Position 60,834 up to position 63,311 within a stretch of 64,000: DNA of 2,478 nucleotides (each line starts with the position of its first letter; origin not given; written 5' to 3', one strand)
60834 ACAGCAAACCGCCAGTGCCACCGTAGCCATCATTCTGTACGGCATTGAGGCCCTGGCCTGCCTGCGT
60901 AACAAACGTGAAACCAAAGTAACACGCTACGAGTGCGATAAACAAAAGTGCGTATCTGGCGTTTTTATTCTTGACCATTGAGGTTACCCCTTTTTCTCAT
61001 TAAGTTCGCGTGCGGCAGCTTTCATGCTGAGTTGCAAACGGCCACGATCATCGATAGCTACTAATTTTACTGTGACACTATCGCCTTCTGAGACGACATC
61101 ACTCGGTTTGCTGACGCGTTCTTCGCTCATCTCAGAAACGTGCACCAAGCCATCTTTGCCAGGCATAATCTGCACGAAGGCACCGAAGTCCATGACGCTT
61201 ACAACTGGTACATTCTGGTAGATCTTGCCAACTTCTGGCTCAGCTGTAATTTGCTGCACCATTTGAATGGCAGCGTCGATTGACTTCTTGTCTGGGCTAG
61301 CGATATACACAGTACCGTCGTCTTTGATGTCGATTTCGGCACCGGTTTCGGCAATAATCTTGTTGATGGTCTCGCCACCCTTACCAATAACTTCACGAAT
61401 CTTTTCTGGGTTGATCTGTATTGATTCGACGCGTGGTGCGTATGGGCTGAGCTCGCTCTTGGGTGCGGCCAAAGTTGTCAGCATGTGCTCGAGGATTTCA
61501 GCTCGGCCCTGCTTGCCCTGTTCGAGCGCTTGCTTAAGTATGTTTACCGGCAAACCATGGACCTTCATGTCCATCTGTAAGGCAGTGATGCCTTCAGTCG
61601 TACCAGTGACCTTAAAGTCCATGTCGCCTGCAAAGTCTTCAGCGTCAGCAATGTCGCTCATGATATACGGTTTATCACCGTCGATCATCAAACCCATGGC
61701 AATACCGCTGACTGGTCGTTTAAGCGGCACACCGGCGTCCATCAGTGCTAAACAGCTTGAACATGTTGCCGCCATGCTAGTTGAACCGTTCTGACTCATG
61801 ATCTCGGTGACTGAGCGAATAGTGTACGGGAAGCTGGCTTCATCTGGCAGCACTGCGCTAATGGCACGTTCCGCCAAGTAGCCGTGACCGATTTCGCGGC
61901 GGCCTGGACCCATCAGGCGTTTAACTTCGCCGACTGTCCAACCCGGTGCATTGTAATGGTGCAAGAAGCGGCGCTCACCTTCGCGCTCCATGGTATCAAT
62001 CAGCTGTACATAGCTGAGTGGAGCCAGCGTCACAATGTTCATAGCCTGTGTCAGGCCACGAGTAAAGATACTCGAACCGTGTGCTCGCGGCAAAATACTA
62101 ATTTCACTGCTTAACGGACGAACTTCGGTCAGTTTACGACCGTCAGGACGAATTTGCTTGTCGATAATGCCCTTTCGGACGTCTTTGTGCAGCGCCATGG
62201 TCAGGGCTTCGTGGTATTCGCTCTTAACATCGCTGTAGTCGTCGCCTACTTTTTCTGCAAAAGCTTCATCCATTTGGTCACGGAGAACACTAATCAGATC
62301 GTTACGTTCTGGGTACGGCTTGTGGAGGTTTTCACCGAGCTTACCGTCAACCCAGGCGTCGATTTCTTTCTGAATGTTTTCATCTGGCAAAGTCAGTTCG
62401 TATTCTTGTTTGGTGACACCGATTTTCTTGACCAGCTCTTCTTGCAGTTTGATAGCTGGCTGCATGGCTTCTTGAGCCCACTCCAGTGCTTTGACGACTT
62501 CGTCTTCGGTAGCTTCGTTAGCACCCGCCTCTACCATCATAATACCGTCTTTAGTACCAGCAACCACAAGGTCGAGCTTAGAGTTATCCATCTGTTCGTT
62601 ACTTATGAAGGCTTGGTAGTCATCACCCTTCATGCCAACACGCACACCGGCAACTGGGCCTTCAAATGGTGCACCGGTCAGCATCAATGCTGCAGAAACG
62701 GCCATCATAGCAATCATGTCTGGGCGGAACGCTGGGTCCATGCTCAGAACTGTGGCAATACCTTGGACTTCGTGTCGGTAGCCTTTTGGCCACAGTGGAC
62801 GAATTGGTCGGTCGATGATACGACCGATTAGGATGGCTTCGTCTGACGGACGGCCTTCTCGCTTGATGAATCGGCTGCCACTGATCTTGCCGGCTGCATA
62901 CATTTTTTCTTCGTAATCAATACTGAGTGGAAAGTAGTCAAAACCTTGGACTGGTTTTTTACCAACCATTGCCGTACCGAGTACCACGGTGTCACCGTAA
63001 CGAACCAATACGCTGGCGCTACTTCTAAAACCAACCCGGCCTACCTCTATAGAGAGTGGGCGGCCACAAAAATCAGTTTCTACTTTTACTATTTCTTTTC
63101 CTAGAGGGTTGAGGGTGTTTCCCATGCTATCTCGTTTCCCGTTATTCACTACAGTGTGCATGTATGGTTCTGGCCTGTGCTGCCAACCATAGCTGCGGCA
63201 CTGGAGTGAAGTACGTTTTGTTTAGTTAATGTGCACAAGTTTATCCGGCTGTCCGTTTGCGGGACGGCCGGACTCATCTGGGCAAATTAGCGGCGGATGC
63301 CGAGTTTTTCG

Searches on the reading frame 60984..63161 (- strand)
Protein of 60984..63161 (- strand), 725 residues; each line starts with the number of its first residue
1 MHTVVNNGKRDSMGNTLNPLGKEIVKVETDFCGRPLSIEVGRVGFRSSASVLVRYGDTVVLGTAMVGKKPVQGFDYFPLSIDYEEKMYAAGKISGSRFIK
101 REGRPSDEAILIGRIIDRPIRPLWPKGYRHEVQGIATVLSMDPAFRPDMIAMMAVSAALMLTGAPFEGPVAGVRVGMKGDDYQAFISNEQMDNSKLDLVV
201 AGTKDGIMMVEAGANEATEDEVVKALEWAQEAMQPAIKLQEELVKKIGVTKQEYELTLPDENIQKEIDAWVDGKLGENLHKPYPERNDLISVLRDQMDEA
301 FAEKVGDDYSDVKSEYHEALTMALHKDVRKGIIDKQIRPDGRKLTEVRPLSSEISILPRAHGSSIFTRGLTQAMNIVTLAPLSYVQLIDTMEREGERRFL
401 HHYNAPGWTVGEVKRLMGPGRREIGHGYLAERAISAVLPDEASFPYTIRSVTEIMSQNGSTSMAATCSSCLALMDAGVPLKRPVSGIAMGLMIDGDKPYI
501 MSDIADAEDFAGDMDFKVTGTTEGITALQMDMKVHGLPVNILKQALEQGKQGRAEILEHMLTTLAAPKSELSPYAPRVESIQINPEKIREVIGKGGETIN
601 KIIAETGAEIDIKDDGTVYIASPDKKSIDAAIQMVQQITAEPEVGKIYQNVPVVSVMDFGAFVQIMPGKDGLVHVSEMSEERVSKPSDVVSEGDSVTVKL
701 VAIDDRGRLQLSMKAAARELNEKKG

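Call 74: search_protein_families(library=pfam, proteins=[window:60984-63161:-], max_evalue=0.0001)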
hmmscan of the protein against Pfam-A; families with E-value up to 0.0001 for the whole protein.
window:60984-63161:- (725 aa): 5 families
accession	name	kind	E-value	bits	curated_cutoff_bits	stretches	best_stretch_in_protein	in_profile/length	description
PF01138.27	RNase_PH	-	8.5e-47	159.3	25.5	2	34-165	3-130/130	3' exoribonuclease family, domain 1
PF03725.20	RNase_PH_C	-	2.7e-16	59.7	20.8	1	168-232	1-67/67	3' exoribonuclease family, domain 2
PF00575.29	S1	-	5.3e-15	56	22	1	642-714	2-74/74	S1 RNA binding domain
PF00013.35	KH_1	-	1.8e-12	47.3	21.5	1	579-637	2-66/66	KH domain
PF22675.2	KH-I_KHDC4-BBP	-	4.2e-05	23.8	30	0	589-628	9-48/76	KHDC4/BBP-like, KH-domain type I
